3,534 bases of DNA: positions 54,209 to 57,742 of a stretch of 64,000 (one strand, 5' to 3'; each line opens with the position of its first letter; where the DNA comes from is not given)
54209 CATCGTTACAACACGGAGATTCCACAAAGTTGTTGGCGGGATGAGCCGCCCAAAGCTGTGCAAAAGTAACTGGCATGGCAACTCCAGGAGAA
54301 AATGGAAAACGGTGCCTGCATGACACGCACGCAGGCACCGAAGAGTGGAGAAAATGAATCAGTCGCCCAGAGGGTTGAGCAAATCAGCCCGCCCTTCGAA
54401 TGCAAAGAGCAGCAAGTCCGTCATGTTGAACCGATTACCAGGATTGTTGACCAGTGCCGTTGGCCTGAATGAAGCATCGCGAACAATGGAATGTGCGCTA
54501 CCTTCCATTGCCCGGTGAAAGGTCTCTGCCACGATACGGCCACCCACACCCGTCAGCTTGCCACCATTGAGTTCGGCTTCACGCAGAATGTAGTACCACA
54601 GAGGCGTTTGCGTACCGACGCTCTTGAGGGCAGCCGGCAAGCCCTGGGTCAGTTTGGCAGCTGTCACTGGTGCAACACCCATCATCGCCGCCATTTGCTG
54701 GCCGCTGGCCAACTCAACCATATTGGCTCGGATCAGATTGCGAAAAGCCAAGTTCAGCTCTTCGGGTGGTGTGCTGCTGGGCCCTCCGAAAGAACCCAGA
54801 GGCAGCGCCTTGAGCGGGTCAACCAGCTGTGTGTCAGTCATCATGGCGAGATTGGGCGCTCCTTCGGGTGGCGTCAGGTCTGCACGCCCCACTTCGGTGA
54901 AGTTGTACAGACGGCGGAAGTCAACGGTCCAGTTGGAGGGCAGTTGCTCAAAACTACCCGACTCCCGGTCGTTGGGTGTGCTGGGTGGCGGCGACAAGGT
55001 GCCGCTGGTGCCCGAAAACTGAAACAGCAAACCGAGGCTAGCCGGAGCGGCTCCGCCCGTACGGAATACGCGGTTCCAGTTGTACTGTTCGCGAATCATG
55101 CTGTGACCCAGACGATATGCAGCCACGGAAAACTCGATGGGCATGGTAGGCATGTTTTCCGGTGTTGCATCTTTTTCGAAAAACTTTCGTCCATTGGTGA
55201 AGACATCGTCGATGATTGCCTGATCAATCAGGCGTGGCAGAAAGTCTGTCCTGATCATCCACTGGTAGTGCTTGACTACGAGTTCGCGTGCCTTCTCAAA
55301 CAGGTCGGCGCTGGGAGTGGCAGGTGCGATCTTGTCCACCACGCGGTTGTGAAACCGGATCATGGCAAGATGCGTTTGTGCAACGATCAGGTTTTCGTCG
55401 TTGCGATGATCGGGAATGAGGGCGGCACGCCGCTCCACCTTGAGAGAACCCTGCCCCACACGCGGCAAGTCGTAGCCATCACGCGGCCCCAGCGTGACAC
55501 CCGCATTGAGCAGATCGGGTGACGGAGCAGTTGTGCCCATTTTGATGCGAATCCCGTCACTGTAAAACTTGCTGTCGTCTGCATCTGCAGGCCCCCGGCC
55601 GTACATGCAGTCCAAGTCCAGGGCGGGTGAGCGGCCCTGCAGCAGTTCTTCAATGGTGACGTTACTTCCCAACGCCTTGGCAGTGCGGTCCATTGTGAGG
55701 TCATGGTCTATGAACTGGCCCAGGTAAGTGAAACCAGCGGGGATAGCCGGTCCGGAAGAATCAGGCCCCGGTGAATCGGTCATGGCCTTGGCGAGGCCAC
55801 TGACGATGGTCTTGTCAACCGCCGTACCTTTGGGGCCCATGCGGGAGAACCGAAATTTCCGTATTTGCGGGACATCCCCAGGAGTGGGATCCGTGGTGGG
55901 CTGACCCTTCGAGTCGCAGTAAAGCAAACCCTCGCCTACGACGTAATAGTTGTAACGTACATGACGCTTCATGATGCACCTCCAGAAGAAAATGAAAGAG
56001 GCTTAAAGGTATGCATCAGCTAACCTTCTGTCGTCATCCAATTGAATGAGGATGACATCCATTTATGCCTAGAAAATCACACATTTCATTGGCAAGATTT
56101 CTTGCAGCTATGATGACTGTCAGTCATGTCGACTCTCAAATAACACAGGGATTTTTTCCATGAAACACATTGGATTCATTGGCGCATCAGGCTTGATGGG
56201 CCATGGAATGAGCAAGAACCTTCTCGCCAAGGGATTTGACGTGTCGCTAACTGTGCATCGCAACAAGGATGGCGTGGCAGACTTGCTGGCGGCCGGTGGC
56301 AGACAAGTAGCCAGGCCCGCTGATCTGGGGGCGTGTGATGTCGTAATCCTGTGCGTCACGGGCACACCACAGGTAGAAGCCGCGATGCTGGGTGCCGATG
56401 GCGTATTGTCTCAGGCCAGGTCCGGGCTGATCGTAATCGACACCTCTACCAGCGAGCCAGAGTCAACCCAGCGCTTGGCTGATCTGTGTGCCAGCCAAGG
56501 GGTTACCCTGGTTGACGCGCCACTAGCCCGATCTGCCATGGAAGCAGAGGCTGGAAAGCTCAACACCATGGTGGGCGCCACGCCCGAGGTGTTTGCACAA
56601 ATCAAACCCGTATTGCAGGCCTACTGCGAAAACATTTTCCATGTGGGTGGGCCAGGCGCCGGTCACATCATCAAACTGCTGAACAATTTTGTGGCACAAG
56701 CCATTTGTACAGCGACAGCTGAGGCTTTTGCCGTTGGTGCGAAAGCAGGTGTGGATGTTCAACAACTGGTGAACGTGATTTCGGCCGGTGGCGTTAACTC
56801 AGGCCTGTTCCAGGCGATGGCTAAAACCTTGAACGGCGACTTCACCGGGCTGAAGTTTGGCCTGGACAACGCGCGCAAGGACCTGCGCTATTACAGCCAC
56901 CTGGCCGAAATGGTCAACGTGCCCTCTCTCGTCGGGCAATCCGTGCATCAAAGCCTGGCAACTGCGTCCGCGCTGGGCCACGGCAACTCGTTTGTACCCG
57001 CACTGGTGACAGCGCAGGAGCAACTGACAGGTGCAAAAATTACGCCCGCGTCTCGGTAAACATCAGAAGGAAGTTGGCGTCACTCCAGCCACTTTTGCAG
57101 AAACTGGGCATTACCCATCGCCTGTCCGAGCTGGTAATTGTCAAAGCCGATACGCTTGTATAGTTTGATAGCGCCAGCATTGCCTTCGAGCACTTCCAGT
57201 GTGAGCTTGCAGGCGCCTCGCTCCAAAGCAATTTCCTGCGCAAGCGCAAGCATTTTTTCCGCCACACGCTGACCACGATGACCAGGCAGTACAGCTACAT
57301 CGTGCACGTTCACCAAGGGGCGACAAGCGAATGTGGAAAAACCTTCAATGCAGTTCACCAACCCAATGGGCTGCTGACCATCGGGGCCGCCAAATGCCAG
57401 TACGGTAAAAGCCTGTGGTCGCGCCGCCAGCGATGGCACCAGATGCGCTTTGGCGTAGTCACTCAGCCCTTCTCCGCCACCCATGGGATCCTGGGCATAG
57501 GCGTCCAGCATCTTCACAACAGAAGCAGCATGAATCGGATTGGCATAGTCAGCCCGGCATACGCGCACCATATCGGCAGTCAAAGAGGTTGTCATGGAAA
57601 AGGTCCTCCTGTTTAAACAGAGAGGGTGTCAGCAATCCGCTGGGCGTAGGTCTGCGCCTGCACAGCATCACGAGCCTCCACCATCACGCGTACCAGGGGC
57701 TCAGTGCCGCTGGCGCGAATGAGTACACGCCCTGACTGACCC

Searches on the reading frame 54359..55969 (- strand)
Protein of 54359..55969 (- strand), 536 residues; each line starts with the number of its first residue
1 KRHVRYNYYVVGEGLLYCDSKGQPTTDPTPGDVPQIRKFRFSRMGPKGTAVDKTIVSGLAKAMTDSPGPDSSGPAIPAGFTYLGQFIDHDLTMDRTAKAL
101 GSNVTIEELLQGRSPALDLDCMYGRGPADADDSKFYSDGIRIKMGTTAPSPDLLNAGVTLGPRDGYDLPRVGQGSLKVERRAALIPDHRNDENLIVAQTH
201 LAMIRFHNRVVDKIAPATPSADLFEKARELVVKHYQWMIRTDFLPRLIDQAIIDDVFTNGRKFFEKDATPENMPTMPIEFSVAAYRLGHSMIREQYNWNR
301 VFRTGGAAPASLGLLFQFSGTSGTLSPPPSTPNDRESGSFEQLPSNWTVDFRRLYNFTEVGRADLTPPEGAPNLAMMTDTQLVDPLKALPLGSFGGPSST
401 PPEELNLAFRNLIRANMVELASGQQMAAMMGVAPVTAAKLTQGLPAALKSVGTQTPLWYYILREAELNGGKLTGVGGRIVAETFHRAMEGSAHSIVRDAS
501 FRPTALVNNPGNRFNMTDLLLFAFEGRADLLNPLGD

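Call 94: search_protein_families(library=pfam, proteins=[window:54359-55969:-], max_evalue=0.00001)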
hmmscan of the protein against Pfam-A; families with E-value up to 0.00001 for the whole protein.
window:54359-55969:- (536 aa): 1 family
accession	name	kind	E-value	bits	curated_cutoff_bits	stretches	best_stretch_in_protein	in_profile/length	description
PF03098.20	An_peroxidase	-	3.5e-19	69.2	25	1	105-297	142-325/530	Animal haem peroxidase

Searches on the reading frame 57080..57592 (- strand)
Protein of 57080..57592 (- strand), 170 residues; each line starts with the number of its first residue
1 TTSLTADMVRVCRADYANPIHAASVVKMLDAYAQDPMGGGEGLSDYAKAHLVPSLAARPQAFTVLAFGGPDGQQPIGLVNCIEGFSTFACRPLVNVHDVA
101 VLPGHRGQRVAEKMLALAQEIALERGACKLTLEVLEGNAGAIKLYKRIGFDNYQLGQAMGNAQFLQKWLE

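Call 94: search_protein_families(library=pfam, proteins=[window:57080-57592:-], max_evalue=0.00001)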
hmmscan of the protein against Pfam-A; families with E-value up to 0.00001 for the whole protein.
window:57080-57592:- (170 aa): 2 families
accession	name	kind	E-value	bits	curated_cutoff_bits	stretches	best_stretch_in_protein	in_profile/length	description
PF00583.31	Acetyltransf_1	-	2.9e-14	53.8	20.7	1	65-150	37-116/116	Acetyltransferase (GNAT) family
PF13508.13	Acetyltransf_7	-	9.4e-10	39.2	27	1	73-150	12-82/84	Acetyltransferase (GNAT) domain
